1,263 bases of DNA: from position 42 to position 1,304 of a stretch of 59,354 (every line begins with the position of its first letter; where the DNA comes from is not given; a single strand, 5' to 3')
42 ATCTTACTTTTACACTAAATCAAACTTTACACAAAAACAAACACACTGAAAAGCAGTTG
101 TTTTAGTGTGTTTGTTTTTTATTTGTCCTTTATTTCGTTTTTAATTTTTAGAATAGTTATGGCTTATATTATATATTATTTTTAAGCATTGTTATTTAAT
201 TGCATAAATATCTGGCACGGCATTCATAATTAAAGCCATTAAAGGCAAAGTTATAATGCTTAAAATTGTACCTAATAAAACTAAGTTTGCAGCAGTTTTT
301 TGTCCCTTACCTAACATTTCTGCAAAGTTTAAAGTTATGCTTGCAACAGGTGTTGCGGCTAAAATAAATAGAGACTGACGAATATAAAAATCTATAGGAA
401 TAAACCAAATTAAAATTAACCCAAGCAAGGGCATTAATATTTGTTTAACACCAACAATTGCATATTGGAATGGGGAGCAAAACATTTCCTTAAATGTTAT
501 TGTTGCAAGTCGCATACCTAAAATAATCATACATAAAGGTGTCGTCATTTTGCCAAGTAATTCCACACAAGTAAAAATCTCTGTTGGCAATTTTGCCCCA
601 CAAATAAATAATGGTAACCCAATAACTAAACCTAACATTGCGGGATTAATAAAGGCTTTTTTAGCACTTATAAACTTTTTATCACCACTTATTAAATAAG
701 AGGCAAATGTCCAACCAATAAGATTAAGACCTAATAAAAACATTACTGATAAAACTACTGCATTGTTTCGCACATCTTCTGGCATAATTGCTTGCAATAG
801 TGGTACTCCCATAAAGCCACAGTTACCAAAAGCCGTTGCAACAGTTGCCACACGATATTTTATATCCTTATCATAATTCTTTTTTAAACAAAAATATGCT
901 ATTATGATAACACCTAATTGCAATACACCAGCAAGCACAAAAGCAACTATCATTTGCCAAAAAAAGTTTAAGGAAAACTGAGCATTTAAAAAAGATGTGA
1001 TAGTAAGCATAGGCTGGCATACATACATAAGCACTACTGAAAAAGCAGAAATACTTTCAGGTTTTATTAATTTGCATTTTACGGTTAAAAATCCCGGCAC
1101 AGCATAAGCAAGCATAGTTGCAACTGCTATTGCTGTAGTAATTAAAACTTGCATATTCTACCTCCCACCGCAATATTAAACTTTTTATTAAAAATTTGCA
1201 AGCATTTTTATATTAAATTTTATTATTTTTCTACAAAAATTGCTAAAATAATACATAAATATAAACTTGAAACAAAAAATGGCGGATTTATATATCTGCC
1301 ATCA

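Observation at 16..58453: Strand-polar, strongly over-represented motif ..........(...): at least 11 exact copies, all on the + strand, in intergenic and coding DNA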

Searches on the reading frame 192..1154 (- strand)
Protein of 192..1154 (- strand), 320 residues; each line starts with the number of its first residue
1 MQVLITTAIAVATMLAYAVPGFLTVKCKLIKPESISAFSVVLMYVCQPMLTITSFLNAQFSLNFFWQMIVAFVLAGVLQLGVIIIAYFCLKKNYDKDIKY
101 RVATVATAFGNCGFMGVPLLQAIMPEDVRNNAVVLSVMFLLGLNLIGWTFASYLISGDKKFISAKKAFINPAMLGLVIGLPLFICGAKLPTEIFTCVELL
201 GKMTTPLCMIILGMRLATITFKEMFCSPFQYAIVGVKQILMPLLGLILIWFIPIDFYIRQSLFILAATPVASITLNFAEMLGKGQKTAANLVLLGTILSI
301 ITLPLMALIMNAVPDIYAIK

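Call 20: find_encoding_contigs(protein=window:192-1154:-, flank=10000, max_places=4)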
Protein window:192-1154:- (320 aa): 24 contigs read that carry it; 3 places shown.
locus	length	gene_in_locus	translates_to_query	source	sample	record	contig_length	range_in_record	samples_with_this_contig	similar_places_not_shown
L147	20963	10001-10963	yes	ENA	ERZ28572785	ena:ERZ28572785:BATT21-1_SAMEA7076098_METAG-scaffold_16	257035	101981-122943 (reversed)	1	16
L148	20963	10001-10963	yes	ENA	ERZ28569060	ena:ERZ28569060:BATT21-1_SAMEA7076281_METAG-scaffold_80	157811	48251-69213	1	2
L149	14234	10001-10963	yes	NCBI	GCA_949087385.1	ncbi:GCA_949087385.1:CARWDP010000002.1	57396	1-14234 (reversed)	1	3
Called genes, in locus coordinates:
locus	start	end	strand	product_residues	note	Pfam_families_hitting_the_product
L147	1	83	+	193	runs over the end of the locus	-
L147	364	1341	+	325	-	-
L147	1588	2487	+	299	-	PF18082:NAT_N, PF18164:GNAT_C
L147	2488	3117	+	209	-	PF01207:Dus (faint), PF02581:TMP-TENI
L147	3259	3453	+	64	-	PF02597:ThiS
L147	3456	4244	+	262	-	PF14453:ThiS-like (weak), PF00899:ThiF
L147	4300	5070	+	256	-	PF05690:ThiG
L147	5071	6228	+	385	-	PF04055:Radical_SAM, PF06968:BATS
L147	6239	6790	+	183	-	PF02581:TMP-TENI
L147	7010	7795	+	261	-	PF01256:Carb_kinase (weak), PF08543:Phos_pyr_kin, PF00294:PfkB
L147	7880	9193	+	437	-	PF01964:ThiC_Rad_SAM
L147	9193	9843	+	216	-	PF00702:Hydrolase, PF12710:HAD (weak), PF13419:HAD_2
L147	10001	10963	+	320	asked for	PF03547:Mem_trans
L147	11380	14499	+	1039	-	-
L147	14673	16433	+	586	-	PF01301:Glyco_hydro_35, PF02449:Glyco_hydro_42, PF13364:BetaGal_ABD2 (faint), PF21317:BetaGal_ABD_1, PF21467:BetaGal_gal-bd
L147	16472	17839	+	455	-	PF13088:BNR_2 (weak)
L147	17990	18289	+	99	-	-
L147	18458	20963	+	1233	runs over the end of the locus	PF00149:Metallophos, PF16656:Pur_ac_phosph_N, PF00149:Metallophos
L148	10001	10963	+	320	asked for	PF03547:Mem_trans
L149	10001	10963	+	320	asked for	PF03547:Mem_trans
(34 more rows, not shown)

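Call 46: find_homologous_proteins(query=L147:11380-14499:+, max_evalue=1e-10)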
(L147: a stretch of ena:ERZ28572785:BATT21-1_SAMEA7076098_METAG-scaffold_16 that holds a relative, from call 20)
Query L147:11380-14499:+ (1039 aa): 62 proteins with E <= 1e-10 among 8000 candidates.
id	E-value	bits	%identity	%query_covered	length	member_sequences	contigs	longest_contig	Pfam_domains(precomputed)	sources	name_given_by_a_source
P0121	0.0e+0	2277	100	100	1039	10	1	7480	-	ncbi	-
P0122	2.6e-225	769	44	100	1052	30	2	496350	-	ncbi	-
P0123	1.9e-223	763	50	70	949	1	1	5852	-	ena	-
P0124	2.3e-198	679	41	100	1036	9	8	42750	-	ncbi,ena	-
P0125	2.7e-186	640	39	100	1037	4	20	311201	-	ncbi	-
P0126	2.6e-169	583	43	70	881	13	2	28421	PF00404.25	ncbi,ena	-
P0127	1.2e-163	564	43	70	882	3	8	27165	PF00404.25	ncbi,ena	-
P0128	8.5e-142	492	38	100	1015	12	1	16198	-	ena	-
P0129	7.9e-138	479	38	100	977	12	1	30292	-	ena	-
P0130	1.4e-130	455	35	100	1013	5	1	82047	-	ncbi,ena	-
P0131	2.4e-127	444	37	100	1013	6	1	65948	-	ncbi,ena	-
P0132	6.2e-112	393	31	100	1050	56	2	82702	PF00404.25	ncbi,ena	-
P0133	3.5e-102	361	33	94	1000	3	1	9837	-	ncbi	-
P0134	9.7e-90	320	29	66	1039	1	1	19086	PF00404.25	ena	-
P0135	1.7e-89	319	29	66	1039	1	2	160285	PF00404.25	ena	-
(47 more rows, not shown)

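Call 47: find_encoding_contigs(protein=P0122, flank=10000, max_places=4)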
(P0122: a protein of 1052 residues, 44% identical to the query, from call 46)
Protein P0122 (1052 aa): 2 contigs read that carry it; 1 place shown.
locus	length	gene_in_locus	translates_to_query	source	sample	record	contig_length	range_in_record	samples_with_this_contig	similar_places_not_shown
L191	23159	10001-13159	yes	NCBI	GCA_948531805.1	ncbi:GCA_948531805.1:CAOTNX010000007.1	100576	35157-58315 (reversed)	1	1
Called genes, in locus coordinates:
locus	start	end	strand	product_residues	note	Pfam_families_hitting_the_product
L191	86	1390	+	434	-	PF14903:WG_beta_rep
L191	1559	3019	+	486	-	PF01120:Alpha_L_fucos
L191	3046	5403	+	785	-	PF08306:Glyco_hydro_98M, PF08307:Glyco_hydro_98C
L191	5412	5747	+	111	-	-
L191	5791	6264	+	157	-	PF03167:UDG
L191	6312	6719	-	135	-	PF07411:DUF1508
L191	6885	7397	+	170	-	PF09551:Spore_II_R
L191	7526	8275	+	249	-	PF01471:PG_binding_1, PF09374:PG_binding_3 (faint), PF07486:Hydrolase_2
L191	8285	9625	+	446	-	PF20769:YPEB_N, PF14620:YPEB_PepSY1-2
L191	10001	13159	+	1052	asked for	-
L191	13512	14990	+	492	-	PF08903:DUF1846, PF20921:DUF1846_C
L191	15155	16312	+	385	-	PF13793:Pribosyltran_N, PF00156:Pribosyltran, PF14572:Pribosyl_synth (weak)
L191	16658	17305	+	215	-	PF13483:Lactamase_B_3, PF12706:Lactamase_B_2 (weak)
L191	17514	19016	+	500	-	PF07497:Rho_RNA_bind, PF00006:ATP-synt_ab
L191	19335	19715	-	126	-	PF14276:DUF4363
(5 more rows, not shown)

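Call 48: find_encoding_contigs(protein=P0125, flank=10000, max_places=4)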
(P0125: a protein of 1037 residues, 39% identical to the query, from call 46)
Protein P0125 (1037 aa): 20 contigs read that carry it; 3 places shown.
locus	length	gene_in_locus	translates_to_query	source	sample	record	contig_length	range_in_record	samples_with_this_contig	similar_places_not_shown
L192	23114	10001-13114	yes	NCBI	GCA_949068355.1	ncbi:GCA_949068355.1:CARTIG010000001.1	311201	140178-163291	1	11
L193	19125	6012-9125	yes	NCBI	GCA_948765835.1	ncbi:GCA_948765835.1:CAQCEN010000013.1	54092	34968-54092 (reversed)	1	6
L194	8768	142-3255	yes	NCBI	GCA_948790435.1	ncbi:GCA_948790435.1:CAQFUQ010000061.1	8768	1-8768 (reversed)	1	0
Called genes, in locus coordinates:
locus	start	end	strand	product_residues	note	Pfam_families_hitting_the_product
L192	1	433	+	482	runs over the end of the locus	-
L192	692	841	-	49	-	PF07295:DUF1451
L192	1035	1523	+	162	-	PF13412:HTH_24, PF01037:AsnC_trans_reg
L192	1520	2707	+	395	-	PF00155:Aminotran_1_2, PF00266:Aminotran_5, PF01041:DegT_DnrJ_EryC1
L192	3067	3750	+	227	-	-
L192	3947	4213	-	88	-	PF04026:SpoVG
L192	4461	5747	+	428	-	PF01225:Mur_ligase, PF08245:Mur_ligase_M, PF02875:Mur_ligase_C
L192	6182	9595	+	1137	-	-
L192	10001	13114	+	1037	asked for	-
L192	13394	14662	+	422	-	PF00149:Metallophos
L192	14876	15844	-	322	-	PF01116:F_bP_aldolase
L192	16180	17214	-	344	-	PF00665:rve (weak)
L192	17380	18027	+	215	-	-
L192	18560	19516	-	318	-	PF23343:REP_ORF2-G2P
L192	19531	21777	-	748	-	-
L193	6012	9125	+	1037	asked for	-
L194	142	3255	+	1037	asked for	-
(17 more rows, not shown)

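Call 50: find_encoding_contigs(protein=P0132, flank=10000, max_places=3)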
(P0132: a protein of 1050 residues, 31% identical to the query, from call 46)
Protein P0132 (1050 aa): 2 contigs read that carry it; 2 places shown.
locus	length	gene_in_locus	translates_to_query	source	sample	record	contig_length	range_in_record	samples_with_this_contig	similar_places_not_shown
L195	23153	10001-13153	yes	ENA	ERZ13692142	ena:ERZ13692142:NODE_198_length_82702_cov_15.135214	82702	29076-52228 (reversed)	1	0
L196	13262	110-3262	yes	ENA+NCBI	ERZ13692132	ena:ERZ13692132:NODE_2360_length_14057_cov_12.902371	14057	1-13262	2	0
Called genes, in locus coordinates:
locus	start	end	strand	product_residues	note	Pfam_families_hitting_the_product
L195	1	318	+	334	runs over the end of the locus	PF00022:Actin (weak), PF06723:MreB_Mbl, PF14450:FtsA (weak)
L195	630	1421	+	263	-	PF01656:CbiA, PF02374:ArsA_ATPase, PF06564:CBP_BcsQ (faint), PF09140:MipZ, PF10609:ParA, PF13614:AAA_31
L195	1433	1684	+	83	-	PF03776:MinE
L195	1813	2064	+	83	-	-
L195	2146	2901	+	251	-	PF02163:Peptidase_M50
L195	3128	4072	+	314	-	PF00480:ROK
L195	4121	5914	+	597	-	PF19864:Radical_SAM_N2, PF04055:Radical_SAM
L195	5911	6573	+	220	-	PF10105:DUF2344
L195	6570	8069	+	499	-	PF10150:RNase_E_G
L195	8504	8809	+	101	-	PF00829:Ribosomal_L21p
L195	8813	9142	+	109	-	PF04327:Peptidase_Prp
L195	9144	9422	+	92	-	PF01016:Ribosomal_L27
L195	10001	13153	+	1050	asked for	PF00404:Dockerin_1 (weak)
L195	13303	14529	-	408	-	PF00817:IMS, PF11799:IMS_C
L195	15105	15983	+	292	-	PF00483:NTP_transferase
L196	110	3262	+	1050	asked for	PF00404:Dockerin_1 (weak)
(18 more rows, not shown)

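Call 51: find_encoding_contigs(protein=P0130, flank=10000, max_places=3)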
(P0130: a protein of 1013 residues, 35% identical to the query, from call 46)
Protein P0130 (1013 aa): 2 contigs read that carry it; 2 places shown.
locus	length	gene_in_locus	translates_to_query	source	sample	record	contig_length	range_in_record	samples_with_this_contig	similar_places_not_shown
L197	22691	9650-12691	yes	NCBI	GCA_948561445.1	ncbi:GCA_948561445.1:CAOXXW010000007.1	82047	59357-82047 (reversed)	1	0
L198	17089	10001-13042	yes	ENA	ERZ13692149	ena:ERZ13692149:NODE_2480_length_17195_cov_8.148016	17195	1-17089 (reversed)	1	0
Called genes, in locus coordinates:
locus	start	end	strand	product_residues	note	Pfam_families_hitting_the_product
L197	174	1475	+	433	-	PF01946:Thi4 (weak), PF00890:FAD_binding_2 (weak), PF01266:DAO, PF12831:FAD_oxidored (weak), PF13450:NAD_binding_8 (faint), PF00355:Rieske (weak)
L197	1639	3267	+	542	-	PF13320:GH123_cat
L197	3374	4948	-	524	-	PF00149:Metallophos, PF12850:Metallophos_2 (faint)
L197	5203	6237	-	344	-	PF00388:PI-PLC-X, PF26146:PI-PLC_X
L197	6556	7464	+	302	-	-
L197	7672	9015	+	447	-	PF00149:Metallophos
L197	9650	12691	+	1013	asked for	-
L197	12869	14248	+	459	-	PF01554:MatE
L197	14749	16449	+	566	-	PF00501:AMP-binding, PF13193:AMP-binding_C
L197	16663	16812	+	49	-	PF00471:Ribosomal_L33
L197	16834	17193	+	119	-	PF00584:SecE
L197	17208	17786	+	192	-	PF02357:NusG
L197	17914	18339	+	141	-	PF03946:Ribosomal_L11_N, PF00298:Ribosomal_L11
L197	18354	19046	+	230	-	-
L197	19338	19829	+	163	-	PF00466:Ribosomal_L10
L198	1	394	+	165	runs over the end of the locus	?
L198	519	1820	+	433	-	PF01946:Thi4 (weak), PF00890:FAD_binding_2 (weak), PF01266:DAO, PF12831:FAD_oxidored (weak), PF13450:NAD_binding_8 (faint), PF00355:Rieske (weak)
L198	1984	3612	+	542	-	PF13320:GH123_cat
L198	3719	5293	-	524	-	PF00149:Metallophos, PF12850:Metallophos_2 (faint)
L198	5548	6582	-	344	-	PF00388:PI-PLC-X, PF26146:PI-PLC_X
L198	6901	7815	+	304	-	PF14659:Phage_int_SAM_3, PF00589:Phage_integrase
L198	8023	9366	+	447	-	PF00149:Metallophos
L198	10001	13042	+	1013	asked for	-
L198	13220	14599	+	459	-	PF01554:MatE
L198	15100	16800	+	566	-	PF00501:AMP-binding, PF13193:AMP-binding_C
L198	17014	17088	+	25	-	?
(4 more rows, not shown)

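Call 58: search_protein_families(library=pfam, proteins=[P0121, L198:6901-7815:+], max_evalue=0.01)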
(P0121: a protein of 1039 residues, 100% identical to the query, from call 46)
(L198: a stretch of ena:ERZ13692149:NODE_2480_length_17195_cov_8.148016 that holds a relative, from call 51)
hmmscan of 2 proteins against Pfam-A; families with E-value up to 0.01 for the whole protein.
P0121 (1039 aa): 0 families

L198:6901-7815:+ (304 aa): 5 families
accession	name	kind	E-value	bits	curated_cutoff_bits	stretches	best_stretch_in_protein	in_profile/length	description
PF00589.27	Phage_integrase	-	2.4e-26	93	27.1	1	133-288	28-170/172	Phage integrase family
PF14659.12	Phage_int_SAM_3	-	5.5e-13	49.4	22.6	1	4-59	3-57/58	Phage integrase, N-terminal SAM-like domain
PF13102.12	Phage_int_SAM_5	-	0.00019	22.2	22.3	1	40-93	39-92/98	Phage integrase SAM-like domain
PF22022.2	Phage_int_M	-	0.0065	17.1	27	0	4-67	2-64/96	Phage integrase central domain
PF02899.23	Phage_int_SAM_1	-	0.0074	17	22.3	0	36-77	33-73/83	Phage integrase, N-terminal SAM-like domain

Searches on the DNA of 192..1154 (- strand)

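Call 28: search_rna_families(source=L147, start=10900, end=11450, threshold=evalue, max_evalue=5)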
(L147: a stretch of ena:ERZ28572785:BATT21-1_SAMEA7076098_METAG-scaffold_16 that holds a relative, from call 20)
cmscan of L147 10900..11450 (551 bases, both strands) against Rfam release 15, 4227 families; matches with E-value up to 5: 9.
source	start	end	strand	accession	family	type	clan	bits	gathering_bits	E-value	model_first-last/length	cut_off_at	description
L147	11025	11087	+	RF03996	mir-3012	Gene; miRNA;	-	29.9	90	0.0012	1-68/68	no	mir-3012 microRNA precursor family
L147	11037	11080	-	RF04120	MIR5998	Gene; miRNA;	-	21.6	180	0.025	1-173/173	no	MIR5998 microRNA precursor family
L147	11037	11078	-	RF03523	mir-4703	Gene; miRNA;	-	21.6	88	0.077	1-61/61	no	mir-4703 microRNA precursor family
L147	11038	11079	-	RF02907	patAB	Cis-reg; leader;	-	20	92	1.3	1-57/57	no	patAB leader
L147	11017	11080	+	RF02844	RefA9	Gene; antisense;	-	20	49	1.5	1-64/64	no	Enterococcus sRNA A9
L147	11037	11121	-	RF02844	RefA9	Gene; antisense;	-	18.2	49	3.5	1-64/64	no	Enterococcus sRNA A9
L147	11017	11100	-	RF04128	MIR8562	Gene; miRNA;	-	16.7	211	1.3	72-171/242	no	MIR8562 microRNA precursor family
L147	11391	11407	+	RF02914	DUF805b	Cis-reg;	CL00115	15.6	35.6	0.12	1-35/35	no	DUF805b RNA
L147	11025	11081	+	RF02714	snopsi28S-3378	Gene; snRNA; snoRNA; HACA-box;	-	15.5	136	3.2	78-133/145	no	Small nucleolar RNA psi28S-3378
